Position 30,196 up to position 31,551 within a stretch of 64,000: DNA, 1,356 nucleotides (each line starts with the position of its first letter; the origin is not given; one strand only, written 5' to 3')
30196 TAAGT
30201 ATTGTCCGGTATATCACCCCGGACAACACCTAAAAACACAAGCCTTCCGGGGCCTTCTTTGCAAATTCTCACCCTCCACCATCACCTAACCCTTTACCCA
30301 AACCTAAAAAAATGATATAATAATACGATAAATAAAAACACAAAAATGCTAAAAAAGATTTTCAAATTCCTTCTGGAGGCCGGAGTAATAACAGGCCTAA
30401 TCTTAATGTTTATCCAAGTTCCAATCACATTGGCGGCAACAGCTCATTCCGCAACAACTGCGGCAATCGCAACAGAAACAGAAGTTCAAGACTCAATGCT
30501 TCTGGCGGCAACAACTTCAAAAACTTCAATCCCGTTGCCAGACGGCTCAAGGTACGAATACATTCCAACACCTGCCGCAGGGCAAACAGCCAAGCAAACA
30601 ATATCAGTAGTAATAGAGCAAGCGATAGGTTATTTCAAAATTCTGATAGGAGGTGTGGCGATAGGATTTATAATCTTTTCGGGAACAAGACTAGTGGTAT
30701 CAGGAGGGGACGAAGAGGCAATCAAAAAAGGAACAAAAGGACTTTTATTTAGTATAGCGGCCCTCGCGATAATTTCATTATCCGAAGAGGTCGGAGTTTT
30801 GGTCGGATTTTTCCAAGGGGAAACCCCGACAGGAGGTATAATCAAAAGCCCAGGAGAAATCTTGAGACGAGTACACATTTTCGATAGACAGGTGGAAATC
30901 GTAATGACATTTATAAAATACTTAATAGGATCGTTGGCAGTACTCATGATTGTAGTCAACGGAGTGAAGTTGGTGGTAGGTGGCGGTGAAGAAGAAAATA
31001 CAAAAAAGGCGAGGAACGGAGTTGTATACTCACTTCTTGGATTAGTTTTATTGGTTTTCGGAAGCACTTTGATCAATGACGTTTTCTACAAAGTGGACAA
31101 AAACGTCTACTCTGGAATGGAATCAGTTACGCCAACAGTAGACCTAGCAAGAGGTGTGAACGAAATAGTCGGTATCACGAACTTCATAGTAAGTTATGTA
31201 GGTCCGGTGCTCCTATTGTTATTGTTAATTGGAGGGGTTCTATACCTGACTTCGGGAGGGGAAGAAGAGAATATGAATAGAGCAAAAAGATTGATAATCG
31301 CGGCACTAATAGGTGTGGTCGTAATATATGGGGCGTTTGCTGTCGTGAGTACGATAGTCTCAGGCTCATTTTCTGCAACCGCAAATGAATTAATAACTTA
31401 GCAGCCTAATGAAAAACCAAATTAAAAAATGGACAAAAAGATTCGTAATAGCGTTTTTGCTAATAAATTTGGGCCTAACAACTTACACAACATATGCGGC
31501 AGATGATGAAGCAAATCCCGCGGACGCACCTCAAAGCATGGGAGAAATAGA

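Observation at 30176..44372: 14-kb co-directional surface locus combining VirB2/TrbC-like pilin modules with giant PKD/Ig repeat proteins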

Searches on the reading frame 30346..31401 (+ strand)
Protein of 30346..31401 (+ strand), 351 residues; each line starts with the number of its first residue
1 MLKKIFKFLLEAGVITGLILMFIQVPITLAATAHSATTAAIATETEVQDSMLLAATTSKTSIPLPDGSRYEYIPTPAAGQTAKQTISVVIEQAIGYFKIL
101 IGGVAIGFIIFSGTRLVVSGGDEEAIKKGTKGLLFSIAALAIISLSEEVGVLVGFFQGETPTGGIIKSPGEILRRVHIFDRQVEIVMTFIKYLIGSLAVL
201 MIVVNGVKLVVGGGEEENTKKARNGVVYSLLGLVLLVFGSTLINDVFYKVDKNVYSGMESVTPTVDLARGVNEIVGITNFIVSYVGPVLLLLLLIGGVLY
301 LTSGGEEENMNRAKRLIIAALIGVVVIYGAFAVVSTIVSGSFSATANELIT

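Call 5: search_protein_families(library=pfam, proteins=[window:30346-31401:+], max_evalue=0.1)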
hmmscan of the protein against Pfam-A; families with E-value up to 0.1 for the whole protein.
window:30346-31401:+ (351 aa): 1 family
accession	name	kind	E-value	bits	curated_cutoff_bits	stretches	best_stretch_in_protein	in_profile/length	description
PF18895.5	T4SS_pilin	-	3.7e-20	72.2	26.6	3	275-336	9-70/71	Type IV secretion system pilin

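Call 6: search_protein_families(library=ncbifam, proteins=[window:30346-31401:+], max_evalue=0.1)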
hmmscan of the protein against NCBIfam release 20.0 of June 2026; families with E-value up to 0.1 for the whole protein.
window:30346-31401:+ (351 aa): 3 families
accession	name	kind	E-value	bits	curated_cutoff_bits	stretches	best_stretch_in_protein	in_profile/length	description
NF045849.1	ICE_MMCAP2_0565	equivalog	6.2e-08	32.2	40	3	181-244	8-74/80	Mbov_0395 family pilin-like conjugal transfer protein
NF041501.1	cola_mem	domain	0.0054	15.8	150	1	226-345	19-130/312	FGLLP motif-containing membrane protein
TIGR04415.1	O_hepto_targRPT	repeat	0.026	14.6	30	1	93-121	9-37/38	strand-loop-strand repeat protein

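Call 12: find_homologous_proteins(query=window:30346-31401:+, max_evalue=0.001)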
Query window:30346-31401:+ (351 aa): 69 proteins with E <= 0.001 among 8000 candidates.
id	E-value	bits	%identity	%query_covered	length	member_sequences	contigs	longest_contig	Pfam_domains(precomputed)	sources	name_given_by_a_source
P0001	4.1e-209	711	100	100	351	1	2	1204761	PF18895.6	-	-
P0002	9.9e-117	408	60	100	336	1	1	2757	PF18895.6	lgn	-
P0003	1.3e-116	408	60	100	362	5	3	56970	PF18895.6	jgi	jgi:hypothetical protein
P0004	4.0e-116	406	62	98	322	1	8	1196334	PF18895.6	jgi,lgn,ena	jgi:cytochrome bd-type quinol oxidase subunit 2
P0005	2.0e-115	404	59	99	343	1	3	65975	PF18895.6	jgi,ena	-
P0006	7.5e-115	402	60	98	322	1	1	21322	PF18895.6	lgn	-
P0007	1.3e-112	394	60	98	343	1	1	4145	PF18895.6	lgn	-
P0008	3.3e-111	390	56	98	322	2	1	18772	PF18895.6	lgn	-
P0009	2.3e-109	384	61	85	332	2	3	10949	PF18895.6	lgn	-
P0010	8.3e-109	382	63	81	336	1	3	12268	PF18895.6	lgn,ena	-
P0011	9.5e-108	378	59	84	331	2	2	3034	PF18895.6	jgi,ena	-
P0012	3.6e-105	370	55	94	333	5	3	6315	PF18895.6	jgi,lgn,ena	jgi:hypothetical protein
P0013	2.1e-104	367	56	99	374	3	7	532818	PF18895.6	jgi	jgi:cytochrome bd-type quinol oxidase subunit 2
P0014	2.6e-100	354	53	98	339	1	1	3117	PF18895.6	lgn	-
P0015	8.8e-100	352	51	98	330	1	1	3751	PF18895.6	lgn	-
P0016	1.5e-99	351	55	87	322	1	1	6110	PF18895.6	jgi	-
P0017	3.7e-99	350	55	98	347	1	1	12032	PF18895.6,PF04956.19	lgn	-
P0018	4.6e-98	347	57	84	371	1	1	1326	PF18895.6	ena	-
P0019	2.0e-97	344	63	72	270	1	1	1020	PF18895.6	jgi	jgi:hypothetical protein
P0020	3.1e-97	344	51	99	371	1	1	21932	PF18895.6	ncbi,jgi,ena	ncbi:MAG: hypothetical protein WC604_04540 [Candidatus Gracilibacteria bacterium]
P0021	4.7e-96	340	58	83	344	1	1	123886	PF18895.6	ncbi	-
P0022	9.7e-96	339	57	83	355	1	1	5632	PF18895.6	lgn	-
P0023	2.5e-95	338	57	83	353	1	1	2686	PF18895.6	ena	-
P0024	3.6e-95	337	57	83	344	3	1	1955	PF18895.6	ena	-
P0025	1.1e-94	335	59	81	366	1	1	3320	PF18895.6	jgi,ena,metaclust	metaclust:\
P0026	2.2e-93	331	55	86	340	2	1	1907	PF18895.6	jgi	-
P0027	3.7e-93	330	60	80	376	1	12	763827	PF18895.6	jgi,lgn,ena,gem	jgi:hypothetical protein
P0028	5.3e-93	330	52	99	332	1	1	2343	PF18895.6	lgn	-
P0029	5.7e-93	330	57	84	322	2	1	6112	PF18895.6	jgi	-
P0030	6.3e-93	330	52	100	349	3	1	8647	PF18895.6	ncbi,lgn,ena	-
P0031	1.3e-92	329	49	100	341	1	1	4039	PF18895.6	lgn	-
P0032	4.0e-92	327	54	89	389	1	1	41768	PF18895.6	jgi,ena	-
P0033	1.2e-91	325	55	82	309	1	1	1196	PF18895.6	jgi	-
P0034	3.8e-91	324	59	80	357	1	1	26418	PF18895.6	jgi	jgi:hypothetical protein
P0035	5.2e-89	317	51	98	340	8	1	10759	PF18895.6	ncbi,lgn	-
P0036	6.5e-77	277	49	80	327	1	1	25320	PF18895.6,PF19607.5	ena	-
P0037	3.8e-72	261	45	85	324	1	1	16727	PF18895.6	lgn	-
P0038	7.5e-71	257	44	83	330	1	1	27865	PF18895.6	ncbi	ncbi:MAG: hypothetical protein ABID64_00625 [Nitrospirota bacterium]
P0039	3.6e-70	255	46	77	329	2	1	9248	PF18895.6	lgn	-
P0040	8.4e-69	250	46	77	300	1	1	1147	PF18895.6,PF19607.5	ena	-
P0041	8.5e-69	250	46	77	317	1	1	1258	PF18895.6,PF19607.5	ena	-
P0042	1.6e-68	250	42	88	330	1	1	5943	PF18895.6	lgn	-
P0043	2.6e-68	249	45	78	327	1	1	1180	PF18895.6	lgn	-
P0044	3.2e-68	249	44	81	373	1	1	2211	PF18895.6,PF04956.19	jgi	jgi:hypothetical protein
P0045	5.7e-68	248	46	77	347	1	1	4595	PF18895.6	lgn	-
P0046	5.9e-68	248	41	97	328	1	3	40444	PF18895.6,PF19607.5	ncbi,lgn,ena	ncbi:MAG: pilin [Patescibacteria group bacterium]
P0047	7.1e-68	247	41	88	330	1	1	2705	PF18895.6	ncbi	-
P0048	1.5e-67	246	46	80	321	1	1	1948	PF18895.6,PF19607.5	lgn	-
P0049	1.6e-67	246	45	81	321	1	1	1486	PF18895.6,PF19607.5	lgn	-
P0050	2.6e-66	242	44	77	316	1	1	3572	PF18895.6,PF19607.5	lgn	-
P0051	4.7e-66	241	44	77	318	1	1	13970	PF18895.6,PF04956.19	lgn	-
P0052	9.7e-66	240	42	96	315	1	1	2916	PF18895.6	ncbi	-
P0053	3.2e-65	239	43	81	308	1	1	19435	PF18895.6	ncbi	-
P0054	4.2e-65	238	43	81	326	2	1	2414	PF18895.6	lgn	-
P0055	8.2e-65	237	42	99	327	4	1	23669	PF18895.6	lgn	-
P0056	2.4e-63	232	41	97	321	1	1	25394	PF18895.6,PF04956.19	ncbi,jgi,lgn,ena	-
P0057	3.4e-63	232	39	97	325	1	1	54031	PF18895.6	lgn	-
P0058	4.5e-63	232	45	83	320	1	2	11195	PF18895.6,PF19607.5,PF04956.19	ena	-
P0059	1.0e-62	230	39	97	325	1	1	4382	PF18895.6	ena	-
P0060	2.8e-62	229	43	84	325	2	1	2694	PF18895.6,PF19607.5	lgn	-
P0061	8.1e-60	221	41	77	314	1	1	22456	PF18895.6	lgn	-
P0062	1.1e-59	221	47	72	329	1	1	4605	PF18895.6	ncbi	-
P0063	1.1e-58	217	40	81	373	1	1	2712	PF18895.6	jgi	-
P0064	4.8e-56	209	40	99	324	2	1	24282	PF18895.6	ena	-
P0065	5.8e-53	198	37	89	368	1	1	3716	PF18895.6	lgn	-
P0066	8.1e-52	195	41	70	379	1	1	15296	PF18895.6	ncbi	ncbi:hypothetical protein ACFLZH_04950 [Patescibacteria group bacterium]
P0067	8.0e-50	188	38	83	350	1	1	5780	PF18895.6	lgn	-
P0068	4.8e-46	176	36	68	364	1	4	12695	PF18895.6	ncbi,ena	-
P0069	1.2e-22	99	28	75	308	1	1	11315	PF18895.6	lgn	-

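Call 13: find_encoding_contigs(protein=P0004, flank=10000, max_places=2)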
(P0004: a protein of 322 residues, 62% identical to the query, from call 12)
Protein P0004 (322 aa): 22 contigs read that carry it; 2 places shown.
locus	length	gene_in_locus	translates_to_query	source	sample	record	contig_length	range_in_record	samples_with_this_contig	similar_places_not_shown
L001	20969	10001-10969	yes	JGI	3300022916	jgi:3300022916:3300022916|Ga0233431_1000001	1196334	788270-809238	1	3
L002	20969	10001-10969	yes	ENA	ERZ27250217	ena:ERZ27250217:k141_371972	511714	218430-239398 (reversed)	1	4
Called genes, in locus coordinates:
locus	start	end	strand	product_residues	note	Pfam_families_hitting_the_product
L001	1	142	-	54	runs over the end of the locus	-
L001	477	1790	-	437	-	PF02844:GARS_N, PF01071:GARS_A, PF02843:GARS_C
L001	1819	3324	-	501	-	PF13522:GATase_6, PF13537:GATase_7, PF00156:Pribosyltran (weak)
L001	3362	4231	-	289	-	PF00763:THF_DHG_CYH, PF02882:THF_DHG_CYH_C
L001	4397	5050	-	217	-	PF02223:Thymidylate_kin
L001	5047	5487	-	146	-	PF00692:dUTPase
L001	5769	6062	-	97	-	-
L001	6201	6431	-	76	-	-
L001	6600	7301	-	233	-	PF00687:Ribosomal_L1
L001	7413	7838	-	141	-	PF03946:Ribosomal_L11_N, PF00298:Ribosomal_L11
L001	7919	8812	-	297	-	-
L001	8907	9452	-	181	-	PF02357:NusG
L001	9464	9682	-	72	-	PF00584:SecE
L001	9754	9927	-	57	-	-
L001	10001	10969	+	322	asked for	PF18895:T4SS_pilin (weak)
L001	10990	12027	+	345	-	PF18895:T4SS_pilin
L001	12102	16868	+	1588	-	PF18895:T4SS_pilin (weak), PF00801:PKD (weak), PF18911:PKD_4, PF02010:REJ (faint), PF22352:K319L-like_PKD (weak), PF00801:PKD (weak), PF18911:PKD_4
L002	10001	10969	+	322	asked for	PF18895:T4SS_pilin (weak)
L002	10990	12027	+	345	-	PF18895:T4SS_pilin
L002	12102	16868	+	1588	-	PF18895:T4SS_pilin (weak), PF00801:PKD (weak), PF18911:PKD_4, PF02010:REJ (faint), PF22352:K319L-like_PKD (weak), PF00801:PKD (weak), PF18911:PKD_4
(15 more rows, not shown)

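Call 14: find_encoding_contigs(protein=P0027, flank=10000, max_places=2)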
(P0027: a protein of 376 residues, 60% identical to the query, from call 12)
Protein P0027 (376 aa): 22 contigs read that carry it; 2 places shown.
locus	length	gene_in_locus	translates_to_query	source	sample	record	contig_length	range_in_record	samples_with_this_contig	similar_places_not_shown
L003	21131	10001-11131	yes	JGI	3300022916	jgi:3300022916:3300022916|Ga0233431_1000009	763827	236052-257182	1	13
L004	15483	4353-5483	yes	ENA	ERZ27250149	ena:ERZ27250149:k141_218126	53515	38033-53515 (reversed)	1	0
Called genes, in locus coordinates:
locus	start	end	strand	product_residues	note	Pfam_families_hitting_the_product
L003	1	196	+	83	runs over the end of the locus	PF02604:PhdYeFM_antitox (weak)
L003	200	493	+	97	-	PF05016:ParE_toxin, PF15781:ParE-like_toxin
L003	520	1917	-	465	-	PF02844:GARS_N, PF01071:GARS_A, PF02843:GARS_C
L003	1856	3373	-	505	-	PF13522:GATase_6, PF13537:GATase_7, PF00156:Pribosyltran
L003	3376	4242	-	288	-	PF00763:THF_DHG_CYH, PF02882:THF_DHG_CYH_C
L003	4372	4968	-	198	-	PF02223:Thymidylate_kin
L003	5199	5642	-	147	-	PF00692:dUTPase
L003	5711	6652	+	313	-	PF07136:DUF1385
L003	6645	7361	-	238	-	PF00687:Ribosomal_L1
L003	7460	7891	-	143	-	PF03946:Ribosomal_L11_N, PF00298:Ribosomal_L11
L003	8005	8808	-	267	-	-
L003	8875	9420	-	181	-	PF02357:NusG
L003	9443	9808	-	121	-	PF00584:SecE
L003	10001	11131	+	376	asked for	PF18895:T4SS_pilin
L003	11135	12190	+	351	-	PF18895:T4SS_pilin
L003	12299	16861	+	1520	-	PF04956:TrbC (weak), PF18895:T4SS_pilin, PF00801:PKD (weak), PF18911:PKD_4, PF18911:PKD_4 (weak), PF00801:PKD (weak), PF18911:PKD_4 (weak), PF18911:PKD_4, +4 more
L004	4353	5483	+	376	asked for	PF18895:T4SS_pilin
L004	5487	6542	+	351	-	PF18895:T4SS_pilin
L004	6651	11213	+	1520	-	PF04956:TrbC (weak), PF18895:T4SS_pilin, PF00801:PKD (weak), PF18911:PKD_4, PF18911:PKD_4 (weak), PF00801:PKD (weak), PF18911:PKD_4 (weak), PF18911:PKD_4, +4 more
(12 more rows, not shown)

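Call 15: find_encoding_contigs(protein=P0046, flank=10000, max_places=1)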
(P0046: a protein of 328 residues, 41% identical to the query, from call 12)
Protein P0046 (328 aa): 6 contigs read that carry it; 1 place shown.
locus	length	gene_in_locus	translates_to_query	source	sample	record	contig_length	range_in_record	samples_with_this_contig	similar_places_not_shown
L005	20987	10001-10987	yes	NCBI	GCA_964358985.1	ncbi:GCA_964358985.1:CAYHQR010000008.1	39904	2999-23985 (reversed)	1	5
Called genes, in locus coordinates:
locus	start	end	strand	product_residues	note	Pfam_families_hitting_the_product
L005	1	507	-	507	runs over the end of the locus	PF13522:GATase_6, PF13537:GATase_7, PF00156:Pribosyltran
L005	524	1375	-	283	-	PF00763:THF_DHG_CYH, PF02882:THF_DHG_CYH_C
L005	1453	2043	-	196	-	PF02223:Thymidylate_kin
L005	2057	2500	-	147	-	PF00692:dUTPase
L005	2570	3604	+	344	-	PF07136:DUF1385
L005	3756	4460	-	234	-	PF00687:Ribosomal_L1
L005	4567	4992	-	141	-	PF03946:Ribosomal_L11_N, PF00298:Ribosomal_L11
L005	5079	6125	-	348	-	-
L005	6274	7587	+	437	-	-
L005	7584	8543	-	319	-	-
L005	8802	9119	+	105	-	-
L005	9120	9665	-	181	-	PF02357:NusG, PF00467:KOW (weak)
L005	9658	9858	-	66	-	PF00584:SecE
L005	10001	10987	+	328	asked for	PF19607:DUF6112 (faint), PF18895:T4SS_pilin (weak)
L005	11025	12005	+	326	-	PF18895:T4SS_pilin (weak)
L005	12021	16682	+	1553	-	PF18895:T4SS_pilin (weak), PF21027:Sde0182_C (faint), PF22352:K319L-like_PKD (faint), PF00801:PKD (weak), PF18911:PKD_4, PF00801:PKD, PF18911:PKD_4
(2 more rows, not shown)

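Call 16: find_encoding_contigs(protein=P0057, flank=10000, max_places=1)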
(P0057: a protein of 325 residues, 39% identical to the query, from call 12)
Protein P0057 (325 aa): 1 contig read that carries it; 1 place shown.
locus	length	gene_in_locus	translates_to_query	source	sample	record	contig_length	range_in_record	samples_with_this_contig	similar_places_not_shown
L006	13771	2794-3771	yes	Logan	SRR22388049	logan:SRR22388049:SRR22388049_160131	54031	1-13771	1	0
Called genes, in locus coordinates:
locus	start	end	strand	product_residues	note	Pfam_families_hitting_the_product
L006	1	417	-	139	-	?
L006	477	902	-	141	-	PF03946:Ribosomal_L11_N, PF00298:Ribosomal_L11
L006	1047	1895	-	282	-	-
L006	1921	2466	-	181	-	PF02357:NusG, PF00467:KOW (weak)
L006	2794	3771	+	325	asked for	PF18895:T4SS_pilin (weak)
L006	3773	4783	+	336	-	PF18895:T4SS_pilin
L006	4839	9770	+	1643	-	PF18895:T4SS_pilin, PF22352:K319L-like_PKD (faint), PF00801:PKD (weak), PF18911:PKD_4, PF00801:PKD (weak), PF18911:PKD_4, PF00801:PKD (weak), PF18911:PKD_4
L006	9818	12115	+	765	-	PF18911:PKD_4, PF00801:PKD, PF18911:PKD_4, PF00801:PKD, PF18911:PKD_4, PF00801:PKD, PF18911:PKD_4, PF00801:PKD, +6 more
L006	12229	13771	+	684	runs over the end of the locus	-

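Call 17: find_encoding_contigs(protein=P0066, flank=10000, max_places=1)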
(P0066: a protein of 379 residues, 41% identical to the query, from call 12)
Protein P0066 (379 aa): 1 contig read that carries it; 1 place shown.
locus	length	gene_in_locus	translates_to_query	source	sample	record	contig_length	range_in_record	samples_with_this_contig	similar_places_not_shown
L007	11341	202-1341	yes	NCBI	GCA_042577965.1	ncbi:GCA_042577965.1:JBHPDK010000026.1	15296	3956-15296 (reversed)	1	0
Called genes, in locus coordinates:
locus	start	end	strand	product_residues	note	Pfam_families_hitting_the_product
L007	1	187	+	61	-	?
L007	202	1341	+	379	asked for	PF18895:T4SS_pilin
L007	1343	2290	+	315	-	PF18895:T4SS_pilin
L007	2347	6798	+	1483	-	PF18895:T4SS_pilin, PF18911:PKD_4, PF00801:PKD, PF18911:PKD_4, PF22352:K319L-like_PKD (weak), PF00801:PKD, PF18911:PKD_4, PF18911:PKD_4, +4 more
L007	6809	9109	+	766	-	PF18911:PKD_4, PF02010:REJ, PF00801:PKD, PF18911:PKD_4, PF18911:PKD_4, PF00801:PKD, PF18911:PKD_4, PF00801:PKD, +8 more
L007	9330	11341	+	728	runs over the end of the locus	-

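Call 36: predict_structure(alignment_id=A1)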
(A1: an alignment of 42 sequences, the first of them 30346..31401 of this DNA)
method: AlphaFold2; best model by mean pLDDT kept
length: 351 residues; sequences in the alignment: 42
mean_pLDDT: 74.4   pTM: 0.47
mean pLDDT of the five models: 74.4, 74.0, 69.2, 68.5, 65.0
residues with pLDDT >= 90: 42; 70-90: 207; 50-70: 64; < 50: 38
segments of 3 or more residues with pLDDT < 50: 42-60, 345-351
pLDDT, mean of each block of 10 residues (from residue 1): 87 86 62 51 46 44 60 70 77 80 82 81 84 85 78 65 60 73 77 82 84 83 92 87 66 52 60 77 89 93 91 89 87 77 51 42
secondary structure, 60 per line:
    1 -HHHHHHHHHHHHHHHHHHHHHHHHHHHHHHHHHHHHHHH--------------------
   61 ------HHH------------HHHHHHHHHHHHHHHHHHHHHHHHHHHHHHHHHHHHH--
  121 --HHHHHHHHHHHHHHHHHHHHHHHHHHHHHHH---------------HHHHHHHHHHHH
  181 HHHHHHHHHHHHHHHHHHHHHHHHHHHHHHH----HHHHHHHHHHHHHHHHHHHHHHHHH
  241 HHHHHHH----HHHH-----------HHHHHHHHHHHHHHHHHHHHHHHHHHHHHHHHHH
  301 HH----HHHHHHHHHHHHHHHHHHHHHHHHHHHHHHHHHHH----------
elements in order: H2-40 H82-118 H123-153 H169-211 H216-247 H252-255 H267-302 H307-341

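Call 39: fold_search(model_id=the predicted structure, library=pdb)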
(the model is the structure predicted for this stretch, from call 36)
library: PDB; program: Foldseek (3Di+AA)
matches with E <= 10: 267; with E <= 0.001: 0
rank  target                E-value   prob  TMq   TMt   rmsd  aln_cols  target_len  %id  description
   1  6cnn_A                3.4e-01  0.38  0.20  0.20  27.9       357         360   11  Cryo-EM structure of the human SK4/calmodulin channel complex in the Ca2+ bound state I (released 2018-05-02)
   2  3c98_B                4.5e-01  0.33  0.15  0.22  11.2       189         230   10  Revised structure of the munc18a-syntaxin1 complex (released 2008-03-25)
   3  23as_0                6.1e-01  0.15  0.15  0.14  37.1       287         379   12  Structure of Arabidopsis SNX1 (Class l, 7-fold) (released 2026-03-18)
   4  2y39                  7.2e-01  0.85  0.20  0.51   6.3       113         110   10  Ni-bound form of Cupriavidus metallidurans CH34 CnrXs (released 2011-03-30)
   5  2ch7_B                8.4e-01  0.10  0.13  0.15  49.5       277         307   13  Crystal structure of the cytoplasmic domain of a bacterial chemoreceptor from Thermotoga maritima (released 2006-04-18)
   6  7xsj_B                8.8e-01  0.21  0.17  0.24  10.8       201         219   11  The structure of the Mint1/Munc18-1/syntaxin-1 complex (released 2022-11-16)
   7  8bhf_n1               9.8e-01  0.16  0.15  0.22  22.8       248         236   10  Cryo-EM structure of stalled rabbit 80S ribosomes in complex with human CCR4-NOT and CNOT4 (released 2023-09-06)
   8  2y3h_C                1.0e+00  0.77  0.20  0.52   6.3       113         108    9  E63Q mutant of Cupriavidus metallidurans CH34 CnrXs (released 2011-03-30)
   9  3zg1_D                1.1e+00  0.72  0.19  0.50   6.7       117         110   11  NI-BOUND FORM OF M123A MUTANT OF CUPRIAVIDUS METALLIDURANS CH34 CNRXS (released 2013-10-23)
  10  4wwb                  1.1e+00  0.72  0.20  0.50   6.3       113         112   10  High-resolution structure of the Ni-bound form of the Y135F mutant of C. metallidurans CnrXs (released 2015-02-11)
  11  6n63                  1.2e+00  0.47  0.18  0.38  11.8       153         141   14  Crystal structure of an Iron binding protein (released 2019-07-17)
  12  8abq_B                1.3e+00  0.23  0.20  0.31  34.1       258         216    8  Structure of the SNX1-SNX5 complex, Pt derivative (released 2023-06-21)
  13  9ngj_A                1.3e+00  0.10  0.16  0.11  28.0       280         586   13  CryoEM structure of human ABCD3 bound to Phytanoyl-CoA (released 2025-12-17)
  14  3epv_C                1.4e+00  0.84  0.21  0.59   7.8       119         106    8  X-ray Structure of the Metal-sensor CnrX in both the Apo- and Copper-bound Forms (released 2008-11-25)
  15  8qb9_A                1.4e+00  0.15  0.16  0.20  28.3       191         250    9  Helical reconstruction of yeast eisosome protein Pil1 bound to membrane composed of lipid mixture -PIP2/+sterol (DOPC, (released 2024-07-24)
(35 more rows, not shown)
